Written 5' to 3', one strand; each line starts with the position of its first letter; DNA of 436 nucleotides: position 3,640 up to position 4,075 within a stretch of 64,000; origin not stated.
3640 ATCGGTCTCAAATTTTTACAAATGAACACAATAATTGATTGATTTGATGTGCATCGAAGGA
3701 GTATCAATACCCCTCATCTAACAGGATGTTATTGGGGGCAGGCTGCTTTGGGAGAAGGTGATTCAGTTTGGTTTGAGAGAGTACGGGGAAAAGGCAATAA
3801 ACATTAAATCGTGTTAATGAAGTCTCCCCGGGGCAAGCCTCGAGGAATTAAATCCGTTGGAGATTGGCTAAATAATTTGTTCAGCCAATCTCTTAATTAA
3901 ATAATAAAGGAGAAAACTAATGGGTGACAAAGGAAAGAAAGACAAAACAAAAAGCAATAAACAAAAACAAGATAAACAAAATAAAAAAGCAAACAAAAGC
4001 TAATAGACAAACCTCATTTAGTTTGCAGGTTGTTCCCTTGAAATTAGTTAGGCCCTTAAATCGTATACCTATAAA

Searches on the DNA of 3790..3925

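Call 77: search_rna_families(source=window, start=3790, end=3925, threshold=evalue, max_evalue=10)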
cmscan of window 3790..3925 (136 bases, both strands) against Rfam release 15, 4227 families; matches with E-value up to 10: 12.
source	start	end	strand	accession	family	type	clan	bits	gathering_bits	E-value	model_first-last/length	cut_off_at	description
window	3868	3922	+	RF02980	freshwater-2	Cis-reg;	-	20.1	49.9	0.27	1-84/84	no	freshwater-2 RNA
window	3859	3925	-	RF02901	AaHKsRNA41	Gene; sRNA;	-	18.5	97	0.015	121-187/187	5'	Aggregatibacter sRNA 41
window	3863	3921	+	RF02351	psRNA14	Gene; sRNA;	-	17.9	60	0.69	1-84/84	no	Proteobacteria sRNA psRNA14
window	3859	3894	+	RF00752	mir-14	Gene; miRNA;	-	17.5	53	0.17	15-50/63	no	mir-14 microRNA precursor family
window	3854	3922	+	RF03084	DUF2815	Gene; sRNA;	-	15.1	41.2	1.7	1-62/62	no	DUF2815 RNA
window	3856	3896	-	RF01374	CRISPR-DR61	Gene; CRISPR;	-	15.1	38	4.2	1-37/37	no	CRISPR RNA direct repeat element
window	3830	3914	+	RF02364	Yfr13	Gene; sRNA;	-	14.9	39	2.9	1-98/98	no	Cyanobacterial functional RNA 13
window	3849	3901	+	RF03735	mir-1502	Gene; miRNA;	-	14.7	66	7.3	1-59/59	no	mir-1502 microRNA precursor family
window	3864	3887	+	RF03362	mir-9436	Gene; miRNA;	-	14.3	80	2.3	1-66/66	no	mir-9436 microRNA precursor family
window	3859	3925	-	RF01820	RsaE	Gene; sRNA;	-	13.5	79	4.1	46-112/112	5'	RNA Staph. aureus E (RoxS)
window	3855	3899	+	RF03516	MIR5229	Gene; miRNA;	-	12.9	80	5.6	1-87/87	no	MIR5229 microRNA precursor family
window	3876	3912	-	RF01125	sR4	Gene; snRNA; snoRNA; CD-box;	-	10.2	50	3.4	14-56/56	no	Small nucleolar RNA sR4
